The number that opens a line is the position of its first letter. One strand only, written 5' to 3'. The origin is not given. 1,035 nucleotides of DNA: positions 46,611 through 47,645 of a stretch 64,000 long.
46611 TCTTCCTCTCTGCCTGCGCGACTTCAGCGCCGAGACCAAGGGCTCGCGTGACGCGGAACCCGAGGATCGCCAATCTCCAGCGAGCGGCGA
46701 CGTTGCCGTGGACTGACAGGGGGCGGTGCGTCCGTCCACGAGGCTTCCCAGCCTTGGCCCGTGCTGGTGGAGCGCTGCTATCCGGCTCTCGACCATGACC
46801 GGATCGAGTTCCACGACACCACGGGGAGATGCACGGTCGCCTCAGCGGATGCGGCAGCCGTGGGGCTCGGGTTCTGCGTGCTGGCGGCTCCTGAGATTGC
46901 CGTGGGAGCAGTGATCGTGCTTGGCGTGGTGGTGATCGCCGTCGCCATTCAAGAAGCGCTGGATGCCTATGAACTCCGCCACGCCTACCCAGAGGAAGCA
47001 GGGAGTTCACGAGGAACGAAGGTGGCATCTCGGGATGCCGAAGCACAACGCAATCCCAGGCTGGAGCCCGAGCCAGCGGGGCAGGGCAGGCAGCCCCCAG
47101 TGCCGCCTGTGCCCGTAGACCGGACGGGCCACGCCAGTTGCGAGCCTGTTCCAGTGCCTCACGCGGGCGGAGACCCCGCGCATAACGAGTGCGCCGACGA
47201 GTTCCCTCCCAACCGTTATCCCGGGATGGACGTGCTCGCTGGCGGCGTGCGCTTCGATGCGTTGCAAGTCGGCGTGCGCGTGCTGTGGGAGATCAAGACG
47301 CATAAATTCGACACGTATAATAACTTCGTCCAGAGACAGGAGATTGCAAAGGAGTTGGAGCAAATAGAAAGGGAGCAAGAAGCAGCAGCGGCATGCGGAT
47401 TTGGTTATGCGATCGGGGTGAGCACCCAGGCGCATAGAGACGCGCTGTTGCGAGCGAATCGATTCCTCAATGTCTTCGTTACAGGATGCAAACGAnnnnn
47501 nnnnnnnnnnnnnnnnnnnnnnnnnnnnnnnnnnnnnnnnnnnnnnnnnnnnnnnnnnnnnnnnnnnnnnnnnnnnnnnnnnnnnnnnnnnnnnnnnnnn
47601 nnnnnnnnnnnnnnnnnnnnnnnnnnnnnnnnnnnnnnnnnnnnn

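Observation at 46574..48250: REase-fold toxin with overlapping immunity-like gene and an out-of-frame lipoprotein signal upstream (degenerate SitA-like module?)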

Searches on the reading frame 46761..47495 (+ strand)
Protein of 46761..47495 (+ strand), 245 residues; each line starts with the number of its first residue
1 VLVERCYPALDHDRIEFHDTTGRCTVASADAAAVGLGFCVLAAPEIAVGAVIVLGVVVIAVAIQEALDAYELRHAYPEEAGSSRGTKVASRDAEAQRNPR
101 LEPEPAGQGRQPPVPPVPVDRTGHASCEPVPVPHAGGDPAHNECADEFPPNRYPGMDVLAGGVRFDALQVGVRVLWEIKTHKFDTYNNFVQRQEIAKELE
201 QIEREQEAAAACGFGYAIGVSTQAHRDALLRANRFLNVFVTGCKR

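Call 3: search_protein_families(library=pfam, proteins=[window:46761-47495:+], max_evalue=1)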
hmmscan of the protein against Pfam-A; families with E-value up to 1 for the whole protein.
window:46761-47495:+ (245 aa): 2 families
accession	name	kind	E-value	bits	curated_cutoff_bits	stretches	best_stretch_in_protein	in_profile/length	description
PF19829.4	DUF6310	-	8.6e-54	181.3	27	1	120-243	2-126/126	Family of unknown function (DUF6310)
PF02659.21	Mntp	-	0.063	13.5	24.4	0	26-61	84-117/152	Putative manganese efflux pump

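Call 4: search_protein_families(library=ncbifam, proteins=[window:46761-47495:+], max_evalue=1)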
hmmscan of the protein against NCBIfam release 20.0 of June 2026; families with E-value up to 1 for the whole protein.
window:46761-47495:+ (245 aa): 2 families
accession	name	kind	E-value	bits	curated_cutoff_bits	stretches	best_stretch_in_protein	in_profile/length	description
TIGR03354.1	VI_FHA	hypoth_equivalog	0.094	12.5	120.25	1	47-159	87-181/420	type VI secretion system-associated FHA domain protein TagH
NF007545.0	PRK10160.1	equivalog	0.097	12.1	342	1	27-62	215-252/275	taurine ABC transporter permease TauC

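Call 29: predict_structure(alignment_id=A2)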
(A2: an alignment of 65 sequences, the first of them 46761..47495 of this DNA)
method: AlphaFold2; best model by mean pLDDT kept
length: 245 residues; sequences in the alignment: 65
mean_pLDDT: 66.6   pTM: 0.51
mean pLDDT of the five models: 66.6, 64.9, 64.9, 64.8, 64.2
residues with pLDDT >= 90: 108; 70-90: 13; 50-70: 20; < 50: 104
segments of 3 or more residues with pLDDT < 50: 1-45, 47-50, 74-123
pLDDT, mean of each block of 10 residues (from residue 1): 36 40 39 32 39 53 52 45 29 29 33 40 73 89 91 95 96 96 95 97 97 97 97 98 87
secondary structure, 60 per line:
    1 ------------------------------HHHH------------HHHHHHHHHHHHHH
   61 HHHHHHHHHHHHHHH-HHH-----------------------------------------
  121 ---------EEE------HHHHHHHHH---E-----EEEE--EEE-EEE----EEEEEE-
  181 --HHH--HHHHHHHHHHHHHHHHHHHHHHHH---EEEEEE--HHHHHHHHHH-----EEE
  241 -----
elements in order: H31-34 H47-75 E130-132 H139-147 E157-160 E163-165 E167-169 E174-179 H188-211 E215-220 H223-232 E238-240

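Call 43: search_solved_structures(query=A2, max_evalue=10, show_alignments=2)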
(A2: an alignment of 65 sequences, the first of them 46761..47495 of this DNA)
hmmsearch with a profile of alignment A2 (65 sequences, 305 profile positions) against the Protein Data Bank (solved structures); distinct sequences matched with E-value up to 10: 17.
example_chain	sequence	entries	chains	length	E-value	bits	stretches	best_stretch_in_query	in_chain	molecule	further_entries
7uhf_A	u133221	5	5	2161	0.12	14.9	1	91-194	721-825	Voltage-dependent L-type calcium channel subunit alpha-1D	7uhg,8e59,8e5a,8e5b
3m52_A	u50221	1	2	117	0.38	13.3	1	256-300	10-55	Zinc finger and BTB domain-containing protein 17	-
7t58_A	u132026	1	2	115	0.38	13.2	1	256-300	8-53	Zinc finger and BTB domain-containing protein 17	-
2q81_A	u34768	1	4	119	0.38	13.2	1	256-300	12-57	Miz-1 protein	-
7azw_A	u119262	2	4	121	0.39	13.2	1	256-299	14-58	Zinc finger and BTB domain-containing protein 17 isoform X1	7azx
5eer_A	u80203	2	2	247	0.74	12.3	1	99-194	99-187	4-hydroxy-tetrahydrodipicolinate reductase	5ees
2dt8_A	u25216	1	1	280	0.94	12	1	76-106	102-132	DegV family protein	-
4u2n_A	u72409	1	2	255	1.1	11.7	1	256-299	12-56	Zinc finger and BTB domain-containing protein 17,Nucleus accumbens-associated protein 1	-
4u2m_A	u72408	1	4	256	1.3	11.5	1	256-299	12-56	Zinc finger and BTB domain-containing protein 17,B-cell lymphoma 6 protein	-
5tjy_A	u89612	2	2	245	1.3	11.5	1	99-165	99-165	4-hydroxy-tetrahydrodipicolinate reductase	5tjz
1yl6_A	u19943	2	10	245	1.3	11.5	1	99-165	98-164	Dihydrodipicolinate reductase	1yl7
1c3v_A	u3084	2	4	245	1.3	11.5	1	99-165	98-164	DIHYDRODIPICOLINATE REDUCTASE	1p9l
1yl5_A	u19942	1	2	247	1.3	11.5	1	99-165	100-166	Dihydrodipicolinate reductase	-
5tek_A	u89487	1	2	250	1.3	11.5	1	99-165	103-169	4-hydroxy-tetrahydrodipicolinate reductase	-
5ugv_A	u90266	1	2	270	1.5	11.3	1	99-165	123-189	4-hydroxy-tetrahydrodipicolinate reductase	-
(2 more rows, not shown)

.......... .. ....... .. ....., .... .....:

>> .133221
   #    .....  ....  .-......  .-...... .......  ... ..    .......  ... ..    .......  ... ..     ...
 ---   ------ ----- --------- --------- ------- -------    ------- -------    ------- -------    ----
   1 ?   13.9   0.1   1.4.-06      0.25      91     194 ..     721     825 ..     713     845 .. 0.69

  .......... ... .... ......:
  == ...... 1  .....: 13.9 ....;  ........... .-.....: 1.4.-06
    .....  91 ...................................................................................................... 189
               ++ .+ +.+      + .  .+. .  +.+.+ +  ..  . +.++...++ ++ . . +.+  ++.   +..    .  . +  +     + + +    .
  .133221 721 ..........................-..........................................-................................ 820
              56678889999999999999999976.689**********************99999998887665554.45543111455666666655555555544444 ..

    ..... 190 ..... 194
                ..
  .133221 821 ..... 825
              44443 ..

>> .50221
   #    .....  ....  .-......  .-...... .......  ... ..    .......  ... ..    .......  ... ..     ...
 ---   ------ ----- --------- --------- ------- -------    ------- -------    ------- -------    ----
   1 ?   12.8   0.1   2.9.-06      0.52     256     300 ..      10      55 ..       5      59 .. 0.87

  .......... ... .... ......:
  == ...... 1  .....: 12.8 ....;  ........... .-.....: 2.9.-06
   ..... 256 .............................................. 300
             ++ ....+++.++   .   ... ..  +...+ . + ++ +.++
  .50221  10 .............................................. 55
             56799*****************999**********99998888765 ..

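Call 47: find_related_loci(query=window:46761-47495:+, collection=genome_contigs, flank=6000)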
Query window:46761-47495:+ (245 aa) in genome_contigs; peptide patterns used: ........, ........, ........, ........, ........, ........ (x = any residue, [..] = any of these).
462 stretches matched a pattern; 74 encode a relative of the query (tblastn E <= 1e-3); 73 distinct loci.
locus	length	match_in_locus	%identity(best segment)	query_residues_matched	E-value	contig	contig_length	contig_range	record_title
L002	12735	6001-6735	84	1-245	8e-121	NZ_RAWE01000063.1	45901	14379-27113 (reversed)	Corallococcus carmarthensis strain CA043D NODE_63_45901_cov_29.9585_ID_10705, whole genome shotgun sequence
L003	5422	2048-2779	78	2-245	3e-119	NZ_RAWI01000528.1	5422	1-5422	Corallococcus praedator strain CA031B NODE_528_5422_cov_44.3858, whole genome shotgun sequence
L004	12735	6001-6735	80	1-245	7e-119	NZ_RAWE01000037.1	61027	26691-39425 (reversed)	Corallococcus carmarthensis strain CA043D NODE_37_61027_cov_32.7219_ID_10653, whole genome shotgun sequence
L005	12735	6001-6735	80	1-245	5e-117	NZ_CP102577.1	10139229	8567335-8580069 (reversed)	Corallococcus exercitus strain SDU142 chromosome, complete genome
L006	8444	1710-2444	75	1-245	2e-114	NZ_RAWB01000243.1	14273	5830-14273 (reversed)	Corallococcus llansteffanensis strain CA051B NODE_243_14273_cov_14.4282, whole genome shotgun sequence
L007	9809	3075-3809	79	1-245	2e-113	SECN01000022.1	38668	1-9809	MAG: Myxococcaceae bacterium isolate PMG_225 scaffold_1296, whole genome shotgun sequence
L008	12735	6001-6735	78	1-245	6e-113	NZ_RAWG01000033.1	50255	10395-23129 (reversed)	Corallococcus sicarius strain CA040B NODE_33_50255_cov_98.4355, whole genome shotgun sequence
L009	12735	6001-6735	78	1-245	2e-111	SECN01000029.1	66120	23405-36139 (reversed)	MAG: Myxococcaceae bacterium isolate PMG_225 scaffold_1628, whole genome shotgun sequence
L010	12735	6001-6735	74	1-245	1e-110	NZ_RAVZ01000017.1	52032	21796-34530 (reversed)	Corallococcus terminator strain CA054A NODE_17_52032_cov_34.047, whole genome shotgun sequence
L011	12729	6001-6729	78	1-245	3e-110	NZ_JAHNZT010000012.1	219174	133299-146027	Citreicoccus inhibens strain M34 NODE_12_length_219174_cov_18.431008, whole genome shotgun sequence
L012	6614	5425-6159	76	1-245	1e-107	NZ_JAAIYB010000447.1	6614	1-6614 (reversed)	Myxococcus vastator strain AM301 NODE_447_length_6614_cov_5.77046, whole genome shotgun sequence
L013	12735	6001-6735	78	1-245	1e-106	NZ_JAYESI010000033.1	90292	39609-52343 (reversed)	Corallococcus sp. RDP092CA NODE_33_length_90292_cov_19.550613, whole genome shotgun sequence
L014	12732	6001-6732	74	2-245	2e-106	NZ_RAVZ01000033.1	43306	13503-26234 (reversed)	Corallococcus terminator strain CA054A NODE_33_43306_cov_29.463, whole genome shotgun sequence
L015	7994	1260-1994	70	1-245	4e-101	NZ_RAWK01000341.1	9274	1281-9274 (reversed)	Corallococcus aberystwythensis strain AB050A NODE_341_9274_cov_24.8878_ID_12121, whole genome shotgun sequence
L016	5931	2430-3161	73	2-245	1e-95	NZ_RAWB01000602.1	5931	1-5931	Corallococcus llansteffanensis strain CA051B NODE_602_5931_cov_14.9462, whole genome shotgun sequence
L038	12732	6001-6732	51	1-240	2e-57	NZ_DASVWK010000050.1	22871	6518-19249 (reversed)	MAG: Archangium sp. isolate SMAG_U3368 k141_249856, whole genome shotgun sequence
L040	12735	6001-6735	47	1-242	1e-57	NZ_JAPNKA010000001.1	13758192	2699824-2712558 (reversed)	Archangium lansingense strain MIWBW ctg.000000F, whole genome shotgun sequence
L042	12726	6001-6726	49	1-229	4e-55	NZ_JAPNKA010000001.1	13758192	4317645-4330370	Archangium lansingense strain MIWBW ctg.000000F, whole genome shotgun sequence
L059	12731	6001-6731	45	1-240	9e-39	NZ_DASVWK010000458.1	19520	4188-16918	MAG: Archangium sp. isolate SMAG_U3368 k141_292229, whole genome shotgun sequence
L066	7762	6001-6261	71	1-87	9e-22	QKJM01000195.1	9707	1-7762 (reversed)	MAG: Archangium sp. isolate SZUA-606 scaffold_26102, whole genome shotgun sequence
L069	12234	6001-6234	67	1-78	3e-17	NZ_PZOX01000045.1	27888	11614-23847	Vitiosangium sp. GDMCC 1.1324 contig45, whole genome shotgun sequence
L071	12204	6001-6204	79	1-68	6e-16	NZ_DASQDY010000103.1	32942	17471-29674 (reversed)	MAG: Archangium sp. isolate SMAG_U11739 k141_496411, whole genome shotgun sequence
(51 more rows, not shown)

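Call 59: search_protein_families(library=pfam, proteins=[L069:5821-6627:+, L069:6627-7073:+, L066:5821-6630:+, L066:6630-7076:+], max_evalue=1)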
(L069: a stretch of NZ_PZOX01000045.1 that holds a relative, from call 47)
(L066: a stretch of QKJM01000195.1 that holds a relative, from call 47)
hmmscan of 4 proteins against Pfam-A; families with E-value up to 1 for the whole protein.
L069:5821-6627:+ (269 aa): 3 families
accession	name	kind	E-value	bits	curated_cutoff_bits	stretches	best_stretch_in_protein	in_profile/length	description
PF25587.1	Rv2743c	-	0.042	13.9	27.7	1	83-153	34-103/237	Rv2743c family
PF23933.1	DUF7269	-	0.23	12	29.1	1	89-149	1-66/162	Family of unknown function (DUF7269)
PF22980.2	Myb_DNA-bind_8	-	0.24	11.2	27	1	70-94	15-39/50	Myb-like DNA-binding domain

L069:6627-7073:+ (149 aa): 0 families

L066:5821-6630:+ (270 aa): 1 family
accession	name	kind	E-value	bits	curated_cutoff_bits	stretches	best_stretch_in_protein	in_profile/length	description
PF25587.1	Rv2743c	-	0.17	11.9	27.7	1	85-154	36-103/237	Rv2743c family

L066:6630-7076:+ (149 aa): 0 families

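Call 61: search_protein_families(library=padloc, proteins=[L069:5821-6627:+, L069:6627-7073:+], max_evalue=0.1)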
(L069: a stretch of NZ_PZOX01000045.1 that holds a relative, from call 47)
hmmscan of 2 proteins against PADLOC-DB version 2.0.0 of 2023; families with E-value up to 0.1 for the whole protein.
L069:5821-6627:+ (269 aa): 0 families

L069:6627-7073:+ (149 aa): 0 families

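Call 71: fold_search(model_id=the predicted structure, library=pdb)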
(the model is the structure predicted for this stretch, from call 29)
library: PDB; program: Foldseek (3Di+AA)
matches with E <= 10: 254; with E <= 0.001: 0
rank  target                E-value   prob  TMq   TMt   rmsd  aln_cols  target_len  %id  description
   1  9oz0_B                2.3e-03  1.00  0.33  0.45   5.0       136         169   12  Crystal structure of T6SS effector-immunity complex PA3907-PA3908 from Pseudomonas aeruginosa (released 2025-06-18)
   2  7dym_A                5.4e-02  0.97  0.35  0.48   4.0       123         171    9  Pseudomonas aeruginosa TseT-TsiT complex (released 2021-08-25)
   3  4ws9_B                1.4e-01  0.11  0.16  0.11  13.2       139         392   10  Crystal structure of sMAT N159G from Sulfolobus solfataricus (released 2014-11-05)
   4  2inb                  1.6e-01  0.44  0.25  0.42   5.9       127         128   13  Crystal structure of an XisH family protein (ZP_00107633.1) from Nostoc punctiforme PCC 73102 at 1.60 A resolution (released 2006-10-24)
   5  2okf_A                1.7e-01  0.63  0.25  0.42   4.5        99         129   14  CRYSTAL STRUCTURE OF A FDXN ELEMENT EXCISION CONTROLLING FACTOR PROTEIN (AVA_3312) FROM ANABAENA VARIABILIS AT 1.60 A  (released 2007-01-30)
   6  7p8m_A                1.9e-01  0.11  0.17  0.11  13.6       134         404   13  Crystal structure of L147A/I351A variant of S-adenosylmethionine synthetase from Methanocaldococcus jannaschii in comp (released 2021-11-17)
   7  5lhc_A                5.2e-01  0.28  0.22  0.10   4.8        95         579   10  The structure of D456A mutant of Nt.BspD6I nicking endonuclease at 0.24 nm resolution . (released 2017-08-16)
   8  5t2t_A                5.9e-01  0.18  0.19  0.23  12.1        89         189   11  Crystal structure of Lymphocytic choriomeningitis mammarenavirus endonuclease bound to compound L742001 (released 2017-09-13)
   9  8q3y_A                6.4e-01  0.18  0.22  0.14   5.1       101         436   10  Crystal structure of apo Can2 from Thermoanaerobacter brockii (released 2023-11-22)
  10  3jsb_A                7.3e-01  0.16  0.18  0.25  12.4        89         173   11  Crystal structure of the N-terminal domain of the Lymphocytic Choriomeningitis Virus L protein (released 2010-09-15)
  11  5lts_A                7.8e-01  0.20  0.20  0.25  12.5        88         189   10  Crystal structure of Lymphocytic choriomeningitis mammarenavirus endonuclease Mutant D118A (released 2017-09-13)
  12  5ltn_B                7.8e-01  0.16  0.19  0.23  12.3        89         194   11  Crystal structure of Lymphocytic choriomeningitis mammarenavirus endonuclease complexed with DPBA (released 2017-09-13)
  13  3jsb_B                1.0e+00  0.21  0.18  0.22   3.2        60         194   12  Crystal structure of the N-terminal domain of the Lymphocytic Choriomeningitis Virus L protein (released 2010-09-15)
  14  6qnz_B                1.0e+00  0.18  0.22  0.11   6.1        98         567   10  Crystal structure of the site-specific DNA nickase N.BspD6I E418A Mutant (released 2020-03-04)
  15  5t2t_B                1.1e+00  0.14  0.19  0.22  12.4        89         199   11  Crystal structure of Lymphocytic choriomeningitis mammarenavirus endonuclease bound to compound L742001 (released 2017-09-13)
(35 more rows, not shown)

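Call 78: search_protein_families(library=ncbifam, proteins=[L069:5821-6627:+, L069:6627-7073:+], max_evalue=0.01)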
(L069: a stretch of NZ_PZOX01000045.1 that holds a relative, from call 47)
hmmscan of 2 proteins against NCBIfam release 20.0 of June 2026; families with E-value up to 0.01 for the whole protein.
L069:5821-6627:+ (269 aa): 0 families

L069:6627-7073:+ (149 aa): 0 families

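Call 89: search_protein_families(library=pfam, proteins=[L042:3384-5483:-, L040:7766-9436:-, L038:3905-4906:+], max_evalue=0.001)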
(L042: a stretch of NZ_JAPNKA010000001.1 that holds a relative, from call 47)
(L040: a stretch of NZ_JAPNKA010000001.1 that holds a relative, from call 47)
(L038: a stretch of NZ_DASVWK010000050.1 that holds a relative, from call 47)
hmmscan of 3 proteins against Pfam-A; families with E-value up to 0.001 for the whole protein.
L042:3384-5483:- (699 aa): 3 families
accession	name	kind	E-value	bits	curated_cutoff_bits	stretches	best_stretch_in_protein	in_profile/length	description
PF00239.26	Resolvase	-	3.5e-17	63.3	23.3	1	13-164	1-144/145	Resolvase, N terminal domain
PF07508.19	Recombinase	-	9.2e-17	61.6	21.1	1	190-309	3-101/102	Recombinase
PF13408.12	Zn_ribbon_recom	-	5.8e-10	39.8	25.3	1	329-383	1-55/58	Recombinase zinc beta ribbon domain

L040:7766-9436:- (556 aa): 4 families
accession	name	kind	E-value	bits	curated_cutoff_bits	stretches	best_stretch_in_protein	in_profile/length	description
PF03050.20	DDE_Tnp_IS66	-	2.2e-73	247.6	23.1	1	220-500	3-283/284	Transposase IS66 family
PF13005.12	zf-IS66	-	2.3e-10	41.2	27.3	1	159-202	1-45/46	zinc-finger binding domain of transposase IS66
PF13007.12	LZ_Tnp_IS66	-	7.6e-10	39.8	22.9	1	68-151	5-71/71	Transposase C of IS166 homeodomain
PF13817.11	DDE_Tnp_IS66_C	-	1.5e-06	28.7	30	1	507-545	1-38/39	IS66 C-terminal element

L038:3905-4906:+ (334 aa): 1 family
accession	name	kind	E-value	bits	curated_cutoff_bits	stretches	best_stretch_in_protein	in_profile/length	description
PF19829.4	DUF6310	-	4.7e-52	175.7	27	1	211-334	2-124/126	Family of unknown function (DUF6310)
